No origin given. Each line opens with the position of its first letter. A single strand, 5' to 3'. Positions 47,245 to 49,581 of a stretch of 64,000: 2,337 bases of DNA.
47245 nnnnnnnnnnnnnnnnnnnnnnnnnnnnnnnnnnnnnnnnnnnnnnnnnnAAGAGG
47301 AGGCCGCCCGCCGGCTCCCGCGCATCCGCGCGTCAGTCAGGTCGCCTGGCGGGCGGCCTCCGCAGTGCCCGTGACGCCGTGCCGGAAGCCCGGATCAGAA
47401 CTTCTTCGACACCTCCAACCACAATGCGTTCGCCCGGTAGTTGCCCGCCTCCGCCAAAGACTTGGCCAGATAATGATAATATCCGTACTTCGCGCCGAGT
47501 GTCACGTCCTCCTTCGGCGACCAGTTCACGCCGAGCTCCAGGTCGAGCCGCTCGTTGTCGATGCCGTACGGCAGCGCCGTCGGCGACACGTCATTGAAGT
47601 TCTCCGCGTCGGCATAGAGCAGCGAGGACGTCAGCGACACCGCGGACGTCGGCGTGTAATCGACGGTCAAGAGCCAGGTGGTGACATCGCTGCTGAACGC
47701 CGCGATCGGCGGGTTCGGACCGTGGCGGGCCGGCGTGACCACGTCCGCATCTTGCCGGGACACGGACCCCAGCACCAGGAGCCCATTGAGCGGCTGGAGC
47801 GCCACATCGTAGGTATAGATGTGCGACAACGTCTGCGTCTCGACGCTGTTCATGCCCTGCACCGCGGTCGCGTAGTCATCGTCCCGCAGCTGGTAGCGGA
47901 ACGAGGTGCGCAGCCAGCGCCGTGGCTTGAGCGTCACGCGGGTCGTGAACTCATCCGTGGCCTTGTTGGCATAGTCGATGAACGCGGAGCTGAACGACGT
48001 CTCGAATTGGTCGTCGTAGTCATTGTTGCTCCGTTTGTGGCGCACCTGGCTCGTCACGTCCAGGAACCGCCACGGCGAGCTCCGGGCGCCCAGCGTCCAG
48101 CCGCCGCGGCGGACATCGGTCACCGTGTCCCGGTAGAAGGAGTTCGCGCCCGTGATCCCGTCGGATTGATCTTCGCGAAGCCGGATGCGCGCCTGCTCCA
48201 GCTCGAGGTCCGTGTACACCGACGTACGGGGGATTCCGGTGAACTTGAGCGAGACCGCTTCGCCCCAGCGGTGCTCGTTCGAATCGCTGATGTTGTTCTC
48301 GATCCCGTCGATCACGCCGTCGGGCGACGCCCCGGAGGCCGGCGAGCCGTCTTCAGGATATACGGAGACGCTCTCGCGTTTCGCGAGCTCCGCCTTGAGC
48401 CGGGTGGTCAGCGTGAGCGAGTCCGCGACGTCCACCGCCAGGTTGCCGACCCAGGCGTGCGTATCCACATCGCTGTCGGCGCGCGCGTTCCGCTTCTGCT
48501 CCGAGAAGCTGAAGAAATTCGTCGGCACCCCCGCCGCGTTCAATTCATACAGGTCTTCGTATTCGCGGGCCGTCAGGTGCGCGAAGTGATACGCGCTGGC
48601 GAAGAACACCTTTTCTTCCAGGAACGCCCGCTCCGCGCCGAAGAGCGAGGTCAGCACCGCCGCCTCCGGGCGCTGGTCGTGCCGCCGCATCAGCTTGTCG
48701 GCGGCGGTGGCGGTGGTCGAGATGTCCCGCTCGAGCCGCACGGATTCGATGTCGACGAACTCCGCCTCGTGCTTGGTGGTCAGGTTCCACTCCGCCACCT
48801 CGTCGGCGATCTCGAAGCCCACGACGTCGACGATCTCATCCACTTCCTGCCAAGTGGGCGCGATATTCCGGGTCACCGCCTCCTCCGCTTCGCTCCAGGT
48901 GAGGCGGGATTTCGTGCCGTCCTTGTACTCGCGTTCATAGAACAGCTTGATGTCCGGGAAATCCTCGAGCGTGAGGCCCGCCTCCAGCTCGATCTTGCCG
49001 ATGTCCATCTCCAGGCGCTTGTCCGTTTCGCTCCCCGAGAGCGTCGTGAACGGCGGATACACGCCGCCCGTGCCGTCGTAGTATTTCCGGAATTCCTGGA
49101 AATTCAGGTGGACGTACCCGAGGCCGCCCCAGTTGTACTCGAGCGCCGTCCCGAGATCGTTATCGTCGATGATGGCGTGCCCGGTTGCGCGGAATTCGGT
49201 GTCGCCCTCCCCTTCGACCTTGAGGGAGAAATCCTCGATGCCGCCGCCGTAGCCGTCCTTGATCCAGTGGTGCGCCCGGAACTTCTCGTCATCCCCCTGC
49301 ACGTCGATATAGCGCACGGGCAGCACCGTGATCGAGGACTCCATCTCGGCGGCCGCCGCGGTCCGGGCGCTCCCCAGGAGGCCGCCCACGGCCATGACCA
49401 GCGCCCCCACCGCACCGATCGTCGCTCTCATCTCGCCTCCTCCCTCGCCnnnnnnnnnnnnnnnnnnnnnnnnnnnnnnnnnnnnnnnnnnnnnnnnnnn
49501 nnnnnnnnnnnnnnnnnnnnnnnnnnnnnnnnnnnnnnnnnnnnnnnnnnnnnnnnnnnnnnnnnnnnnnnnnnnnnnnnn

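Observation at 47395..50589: Outer-membrane beta-barrel gene directly followed by multiheme cytochromes: candidate porin-cytochrome pair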

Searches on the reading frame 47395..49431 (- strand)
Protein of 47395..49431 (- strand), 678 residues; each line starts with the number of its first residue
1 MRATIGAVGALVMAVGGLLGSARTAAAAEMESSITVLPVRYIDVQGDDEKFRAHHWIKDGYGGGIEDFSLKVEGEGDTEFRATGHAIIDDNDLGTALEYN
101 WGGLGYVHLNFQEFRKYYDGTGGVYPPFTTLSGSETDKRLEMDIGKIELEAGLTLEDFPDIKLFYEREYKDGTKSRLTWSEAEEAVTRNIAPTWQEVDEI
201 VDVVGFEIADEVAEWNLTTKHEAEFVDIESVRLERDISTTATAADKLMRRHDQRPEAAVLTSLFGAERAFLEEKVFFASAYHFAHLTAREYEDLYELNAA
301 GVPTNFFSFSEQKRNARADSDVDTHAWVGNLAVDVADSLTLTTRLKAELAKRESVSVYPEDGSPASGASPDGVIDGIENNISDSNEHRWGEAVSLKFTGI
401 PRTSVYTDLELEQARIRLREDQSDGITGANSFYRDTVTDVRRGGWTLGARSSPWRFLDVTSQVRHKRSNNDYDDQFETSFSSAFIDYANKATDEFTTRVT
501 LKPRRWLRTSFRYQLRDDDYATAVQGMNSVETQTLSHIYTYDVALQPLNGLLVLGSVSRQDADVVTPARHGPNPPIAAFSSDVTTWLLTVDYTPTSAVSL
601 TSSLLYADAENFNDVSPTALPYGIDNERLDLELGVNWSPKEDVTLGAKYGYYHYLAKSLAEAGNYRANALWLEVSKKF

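Call 9: search_protein_families(library=pfam, proteins=[window:47395-49431:-], max_evalue=0.01)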
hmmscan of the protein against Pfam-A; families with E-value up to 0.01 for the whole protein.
window:47395-49431:- (678 aa): 1 family
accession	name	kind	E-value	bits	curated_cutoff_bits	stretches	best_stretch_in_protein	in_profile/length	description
PF11854.14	MtrB_PioB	-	2.2e-07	30.3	23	0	550-652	249-360/635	Putative outer membrane beta-barrel porin, MtrB/PioB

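Call 10: search_protein_families(library=ncbifam, proteins=[window:47395-49431:-], max_evalue=0.01)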
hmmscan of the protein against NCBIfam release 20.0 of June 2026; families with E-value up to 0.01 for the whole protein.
window:47395-49431:- (678 aa): 0 families

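Call 11: find_homologous_proteins(query=window:47395-49431:-)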
Query window:47395-49431:- (678 aa): 59 proteins with E <= 0.001 among 8000 candidates.
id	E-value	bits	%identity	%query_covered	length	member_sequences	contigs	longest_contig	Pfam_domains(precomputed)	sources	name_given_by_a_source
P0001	0.0e+0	1535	100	100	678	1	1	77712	PF11854.15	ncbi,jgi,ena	ncbi:MAG TPA: hypothetical protein VGB20_04905 [bacterium]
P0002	5.9e-216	737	51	100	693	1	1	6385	-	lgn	-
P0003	2.8e-214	732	51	99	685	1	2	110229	-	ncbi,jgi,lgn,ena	-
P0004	8.7e-214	730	52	99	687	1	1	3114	-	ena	-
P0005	5.4e-208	711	51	99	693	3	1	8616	-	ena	-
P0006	1.0e-205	703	50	100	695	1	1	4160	-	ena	-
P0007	5.4e-204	698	51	96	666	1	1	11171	-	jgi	jgi:hypothetical protein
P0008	1.3e-203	696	51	99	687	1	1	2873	-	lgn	-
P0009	5.0e-203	694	49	99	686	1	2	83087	-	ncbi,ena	-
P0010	5.1e-203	694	50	99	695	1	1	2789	-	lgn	-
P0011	7.4e-203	694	50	99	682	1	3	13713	-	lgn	-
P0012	9.0e-203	694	49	100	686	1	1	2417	-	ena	-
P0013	1.8e-202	693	49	98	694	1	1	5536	-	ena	-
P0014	7.6e-201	687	50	99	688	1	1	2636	-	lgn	-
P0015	1.1e-199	683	49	99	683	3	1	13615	-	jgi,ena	-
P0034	3.8e-187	642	48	100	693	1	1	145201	-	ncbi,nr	ncbi:MAG: hypothetical protein HY352_05000 [Candidatus Omnitrophica bacterium]|nr:hypothetical prote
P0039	3.5e-184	632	46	99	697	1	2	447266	-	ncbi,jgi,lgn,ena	-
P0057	4.0e-119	417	36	99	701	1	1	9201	-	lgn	-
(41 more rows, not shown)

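Call 15: find_encoding_contigs(protein=P0034, flank=10000, max_places=2)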
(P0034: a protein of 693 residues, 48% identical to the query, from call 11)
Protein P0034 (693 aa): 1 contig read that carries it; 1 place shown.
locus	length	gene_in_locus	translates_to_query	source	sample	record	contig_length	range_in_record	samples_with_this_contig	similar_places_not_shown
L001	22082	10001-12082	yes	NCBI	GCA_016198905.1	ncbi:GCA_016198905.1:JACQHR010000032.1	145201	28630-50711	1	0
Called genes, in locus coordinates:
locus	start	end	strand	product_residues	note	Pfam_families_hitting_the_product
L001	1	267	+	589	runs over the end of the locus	PF03460:NIR_SIR_ferr, PF01077:NIR_SIR, PF03460:NIR_SIR_ferr, PF01077:NIR_SIR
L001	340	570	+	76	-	-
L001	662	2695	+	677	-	PF04055:Radical_SAM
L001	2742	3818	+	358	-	PF04055:Radical_SAM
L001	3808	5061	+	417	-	PF05940:NnrS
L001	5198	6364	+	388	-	PF05201:GlutR_N, PF01488:Shikimate_DH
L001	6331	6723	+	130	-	-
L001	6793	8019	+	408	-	-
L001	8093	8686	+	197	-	-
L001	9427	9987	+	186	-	PF14522:Cytochrome_C7 (faint), PF22678:Cytochrom_c_NrfB-like (faint), PF09699:Paired_CXXCH_1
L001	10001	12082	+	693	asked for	-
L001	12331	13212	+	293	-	PF01145:Band_7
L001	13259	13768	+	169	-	PF02085:Cytochrom_CIII (weak), PF14537:Cytochrom_c3_2 (faint), PF14522:Cytochrome_C7 (weak)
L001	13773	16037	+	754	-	PF04879:Molybdop_Fe4S4, PF00384:Molybdopterin, PF01568:Molydop_binding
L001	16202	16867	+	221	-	PF00037:Fer4 (faint), PF12797:Fer4_2 (faint), PF12838:Fer4_7 (faint), PF13187:Fer4_9 (faint), PF13237:Fer4_10 (faint), PF13534:Fer4_17 (faint), PF13247:Fer4_11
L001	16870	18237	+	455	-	PF03916:NrfD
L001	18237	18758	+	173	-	-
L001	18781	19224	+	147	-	PF00355:Rieske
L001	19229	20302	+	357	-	PF00033:Cytochrome_B, PF13631:Cytochrom_B_N_2, PF00032:Cytochrom_B_C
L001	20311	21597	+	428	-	PF09699:Paired_CXXCH_1 (faint), PF14522:Cytochrome_C7 (faint), PF14537:Cytochrom_c3_2 (weak)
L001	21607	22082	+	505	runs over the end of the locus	PF03264:Cytochrom_NNT (weak), PF14522:Cytochrome_C7 (faint), PF14537:Cytochrom_c3_2 (faint)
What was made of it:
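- One relative (L001/L025) has a molybdopterin oxidoreductase, a 4Fe-4S protein and an NrfD-like gene between the barrel and the Rieske genes (call 15).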

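Call 16: find_encoding_contigs(protein=P0039, flank=10000, max_places=2)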
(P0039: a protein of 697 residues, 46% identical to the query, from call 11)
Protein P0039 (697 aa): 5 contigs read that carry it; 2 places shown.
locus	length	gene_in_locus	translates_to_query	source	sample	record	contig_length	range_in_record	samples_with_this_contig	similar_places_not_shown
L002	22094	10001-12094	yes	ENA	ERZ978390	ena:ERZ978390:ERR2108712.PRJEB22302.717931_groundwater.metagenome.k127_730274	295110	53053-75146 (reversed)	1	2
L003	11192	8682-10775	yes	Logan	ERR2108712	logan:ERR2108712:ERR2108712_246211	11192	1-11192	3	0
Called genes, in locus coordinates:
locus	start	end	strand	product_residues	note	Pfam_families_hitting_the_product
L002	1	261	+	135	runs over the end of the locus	PF04892:VanZ-LLP1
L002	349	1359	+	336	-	PF01210:NAD_Gly3P_dh_N, PF03807:F420_oxidored (weak), PF07479:NAD_Gly3P_dh_C, PF20618:GPD_NAD_C_bact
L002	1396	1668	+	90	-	PF00216:Bac_DNA_binding, PF18291:HU-HIG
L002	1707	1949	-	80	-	-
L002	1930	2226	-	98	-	-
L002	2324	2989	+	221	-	PF00027:cNMP_binding, PF13545:HTH_Crp_2, PF00325:Crp (weak), PF12840:HTH_20 (faint)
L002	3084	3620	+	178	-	PF01814:Hemerythrin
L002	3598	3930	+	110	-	-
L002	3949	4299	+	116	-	-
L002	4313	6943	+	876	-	PF00690:Cation_ATPase_N, PF00122:E1-E2_ATPase, PF00702:Hydrolase, PF13246:Cation_ATPase, PF08282:Hydrolase_3 (faint), PF00689:Cation_ATPase_C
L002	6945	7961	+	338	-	PF07731:Cu-oxidase_2 (faint), PF07732:Cu-oxidase_3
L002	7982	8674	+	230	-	PF14686:fn3_3 (weak), PF13620:CarboxypepD_reg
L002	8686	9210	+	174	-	PF27139:Aq_1264_TM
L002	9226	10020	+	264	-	PF14522:Cytochrome_C7 (faint), PF22113:Mtrc-MtrF_II-IV_dom (faint), PF22678:Cytochrom_c_NrfB-like (faint), PF14537:Cytochrom_c3_2 (faint), PF09699:Paired_CXXCH_1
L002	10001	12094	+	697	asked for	-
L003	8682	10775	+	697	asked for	-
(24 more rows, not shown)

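Call 17: find_encoding_contigs(protein=P0003, flank=10000, max_places=2)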
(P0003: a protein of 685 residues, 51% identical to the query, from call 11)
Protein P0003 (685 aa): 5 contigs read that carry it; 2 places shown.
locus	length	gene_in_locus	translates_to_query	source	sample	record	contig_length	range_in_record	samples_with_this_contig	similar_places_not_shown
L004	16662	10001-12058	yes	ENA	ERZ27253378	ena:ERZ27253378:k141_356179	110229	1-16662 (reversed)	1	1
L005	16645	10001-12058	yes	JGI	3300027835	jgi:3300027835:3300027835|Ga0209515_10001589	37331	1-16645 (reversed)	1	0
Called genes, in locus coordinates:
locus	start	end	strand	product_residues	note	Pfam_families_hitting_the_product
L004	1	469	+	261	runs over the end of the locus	PF01476:LysM, PF01510:Amidase_2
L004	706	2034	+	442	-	PF00512:HisKA, PF02518:HATPase_c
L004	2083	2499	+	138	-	PF00072:Response_reg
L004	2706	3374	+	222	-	PF00027:cNMP_binding, PF13545:HTH_Crp_2, PF00325:Crp (weak)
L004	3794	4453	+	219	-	PF01988:VIT1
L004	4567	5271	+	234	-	PF00027:cNMP_binding, PF13545:HTH_Crp_2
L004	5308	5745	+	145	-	PF01814:Hemerythrin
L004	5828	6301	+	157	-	PF01814:Hemerythrin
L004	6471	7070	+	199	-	PF01814:Hemerythrin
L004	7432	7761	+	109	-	-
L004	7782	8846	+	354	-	PF05201:GlutR_N, PF01488:Shikimate_DH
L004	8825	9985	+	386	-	PF22113:Mtrc-MtrF_II-IV_dom (faint), PF14522:Cytochrome_C7 (faint), PF14537:Cytochrom_c3_2 (faint), PF22678:Cytochrom_c_NrfB-like (faint), PF09699:Paired_CXXCH_1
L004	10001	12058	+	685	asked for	-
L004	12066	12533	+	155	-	PF25471:TM_PetC (faint), PF00355:Rieske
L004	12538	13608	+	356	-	PF00033:Cytochrome_B, PF13631:Cytochrom_B_N_2, PF00032:Cytochrom_B_C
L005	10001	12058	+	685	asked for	-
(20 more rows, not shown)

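Call 18: find_encoding_contigs(protein=P0057, flank=10000, max_places=2)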
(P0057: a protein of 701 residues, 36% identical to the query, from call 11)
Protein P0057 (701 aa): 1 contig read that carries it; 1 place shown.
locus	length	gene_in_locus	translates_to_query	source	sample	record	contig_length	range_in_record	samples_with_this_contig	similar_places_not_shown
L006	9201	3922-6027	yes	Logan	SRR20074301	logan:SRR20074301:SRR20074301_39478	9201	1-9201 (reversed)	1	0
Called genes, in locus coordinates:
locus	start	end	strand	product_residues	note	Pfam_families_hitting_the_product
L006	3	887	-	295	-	?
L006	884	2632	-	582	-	PF05140:ResB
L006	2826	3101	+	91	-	-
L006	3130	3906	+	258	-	PF22678:Cytochrom_c_NrfB-like (faint), PF14537:Cytochrom_c3_2 (faint), PF22113:Mtrc-MtrF_II-IV_dom (faint), PF14522:Cytochrome_C7 (weak), PF09699:Paired_CXXCH_1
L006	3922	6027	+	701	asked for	-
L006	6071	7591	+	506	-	PF03264:Cytochrom_NNT, PF14522:Cytochrome_C7 (faint), PF14537:Cytochrom_c3_2 (faint)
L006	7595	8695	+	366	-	PF04055:Radical_SAM, PF13353:Fer4_12 (weak)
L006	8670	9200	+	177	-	?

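Call 21: search_solved_structures(query=A1, max_evalue=1, show_alignments=1)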
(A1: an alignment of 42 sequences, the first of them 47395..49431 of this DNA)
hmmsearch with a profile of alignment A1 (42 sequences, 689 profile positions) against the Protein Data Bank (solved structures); distinct sequences matched with E-value up to 1: 0.

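Call 25: find_related_loci(query=A1, collection=genome_contigs, flank=10000)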
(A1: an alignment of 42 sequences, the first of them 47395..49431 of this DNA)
Query A1 (678 aa) in genome_contigs; peptide patterns used: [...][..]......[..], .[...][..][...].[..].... (x = any residue, [..] = any of these).
220 stretches matched a pattern; 31 encode a relative of the query (tblastn E <= 1e-3); 30 distinct loci.
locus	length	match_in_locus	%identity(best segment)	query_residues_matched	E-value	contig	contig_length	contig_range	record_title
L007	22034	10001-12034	49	15-678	0e+0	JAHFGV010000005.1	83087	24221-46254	MAG: Candidatus Omnitrophota bacterium isolate nzgw323 NODE_169_length_83088_cov_7.321308, whole genome shotgun sequence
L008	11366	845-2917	48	1-678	0e+0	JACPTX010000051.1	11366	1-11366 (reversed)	MAG: Candidatus Omnitrophota bacterium isolate NC_groundwater_743_Ag_S-0.65um_67_24 S37_SO-6_scaffold_554186, whole geno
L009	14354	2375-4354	49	27-678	0e+0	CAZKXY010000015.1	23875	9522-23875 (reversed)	MAG TPA_asm: uncultured Planctomycetales bacterium isolate binchicken_co21_270 genome assembly, contig: NODE_985_length_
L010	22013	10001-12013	47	31-678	0e+0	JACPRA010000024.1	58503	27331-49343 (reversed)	MAG: Candidatus Omnitrophota bacterium isolate NC_groundwater_667_Ag_B-0.1um_66_59 B_1_S1_Biohub_coassembly_k141_3250031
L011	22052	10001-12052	45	1-678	0e+0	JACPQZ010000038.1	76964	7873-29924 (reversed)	MAG: Candidatus Omnitrophota bacterium isolate NC_groundwater_666_Ag_B-0.1um_57_48 B_1_S1_Biohub_coassembly_k141_2676467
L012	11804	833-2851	46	15-675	0e+0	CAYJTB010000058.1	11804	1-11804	MAG TPA_asm: uncultured bacterium isolate ERP125453_co1_402 genome assembly, contig: NODE_6161_length_11804_cov_9.316282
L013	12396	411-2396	46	25-678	0e+0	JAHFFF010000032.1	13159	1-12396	MAG: Candidatus Omnitrophota bacterium isolate nzgw286 NODE_3086_length_13160_cov_5.144643, whole genome shotgun sequenc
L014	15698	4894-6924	43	11-675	2e-166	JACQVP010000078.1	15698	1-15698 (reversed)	MAG: Candidatus Omnitrophota bacterium isolate NC_groundwater_1466_Ag_S-0.65um_60_22 S_p65_S5_coassembly_k141_3506543, w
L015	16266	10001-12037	48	1-678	0e+0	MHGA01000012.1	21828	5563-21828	MAG: Omnitrophica WOR_2 bacterium GWA2_63_20 gwa2_scaffold_20205, whole genome shotgun sequence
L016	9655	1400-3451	39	1-670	6e-153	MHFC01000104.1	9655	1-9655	MAG: Omnitrophica bacterium GWA2_52_8 gwa2_scaffold_37214, whole genome shotgun sequence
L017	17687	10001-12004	39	11-670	4e-152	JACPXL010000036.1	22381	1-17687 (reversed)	MAG: Candidatus Omnitrophota bacterium isolate NC_groundwater_836_Pr1_B-0.1um_47_21 Montesol18_Bp1_scaffold_640422, whol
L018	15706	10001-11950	39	27-670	3e-150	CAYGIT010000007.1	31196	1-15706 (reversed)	MAG TPA_asm: uncultured bacterium isolate ERP113451_co3_34 genome assembly, contig: NODE_973_length_31196_cov_8.103272,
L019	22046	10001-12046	37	11-675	6e-140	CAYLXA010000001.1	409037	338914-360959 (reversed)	MAG TPA_asm: uncultured bacterium isolate SRP329715_co1_385 genome assembly, contig: NODE_8_length_409037_cov_13.585060,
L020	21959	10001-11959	37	30-673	8e-132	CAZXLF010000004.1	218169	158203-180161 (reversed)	MAG TPA_asm: uncultured Planctomycetia bacterium isolate SRP273308_co1_398 genome assembly, contig: NODE_49_length_21816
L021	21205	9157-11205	37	1-678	4e-129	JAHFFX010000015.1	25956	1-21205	MAG: Candidatus Omnitrophota bacterium isolate nzgw301 NODE_1509_length_25957_cov_3.034487, whole genome shotgun sequenc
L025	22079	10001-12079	48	1-678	0e+0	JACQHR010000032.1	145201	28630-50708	MAG: Candidatus Omnitrophota bacterium isolate NC_groundwater_1104_Ag_S2p5_61_386 S_2p5_S6_coassembly_k141_3512832, whol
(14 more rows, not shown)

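Call 26: predict_structure(alignment_id=A1)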
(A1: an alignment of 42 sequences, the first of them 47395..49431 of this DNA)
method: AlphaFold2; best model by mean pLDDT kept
length: 678 residues; sequences in the alignment: 42
mean_pLDDT: 87.6   pTM: 0.78
mean pLDDT of the five models: 87.6, 87.0, 84.0, 83.6, 80.0
residues with pLDDT >= 90: 428; 70-90: 170; 50-70: 60; < 50: 20
segments of 3 or more residues with pLDDT < 50: 1-3, 16-26, 570-575
pLDDT, mean of each block of 10 residues (from residue 1): 56 55 53 92 93 91 93 88 92 95 92 92 76 78 96 91 97 78 79 88 97 95 97 86 80 96 96 94 97 90 77 91 97 95 97 93 78 86 95 96 96 95 69 88 97 95 97 76 78 98 95 96 82 93 95 96 73 55 92 94 94 57 79 96 95 84 91 94
secondary structure, 60 per line:
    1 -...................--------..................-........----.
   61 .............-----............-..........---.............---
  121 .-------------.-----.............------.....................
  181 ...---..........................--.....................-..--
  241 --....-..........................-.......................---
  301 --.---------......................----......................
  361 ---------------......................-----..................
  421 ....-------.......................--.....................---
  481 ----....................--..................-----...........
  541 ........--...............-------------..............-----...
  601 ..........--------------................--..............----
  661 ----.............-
elements in order: H2-20 E29-46 H48-55 E60-73 E79-87 E92-101 E105-117 E141-153 E160-183 E187-212 E215-235 H243-246 E248-270 E275-297 E313-334 E339-360 E376-397 E403-424 E432-454 E457-477 E485-504 E507-524 E530-548 E551-565 E579-592 E598-610 E625-640 E643-656 E665-677
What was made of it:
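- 47395..49431 (-): 678-aa outer-membrane beta-barrel with 26 strands, no plug, no Cys and a C-terminal Phe. Proposed sheath of the heme wire (MtrB/PioB/MtoB analogue). AlphaFold2 model with pLDDT 87.6 and 26 strands in call 26.
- On MtrB/PioB outer-membrane barrel (Pfam PF11854): The AlphaFold2 model has 26 strands from residue 29 to 677 (call 26).
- On TonB-dependent transporter: The barrel has 26 strands beginning right after the signal peptide (call 26).
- Barrel: 26 strands from residue 29 to 677 at pLDDT 87.6 (call 26). It has 26 strands and no plug or TonB box (calls 9, 26).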
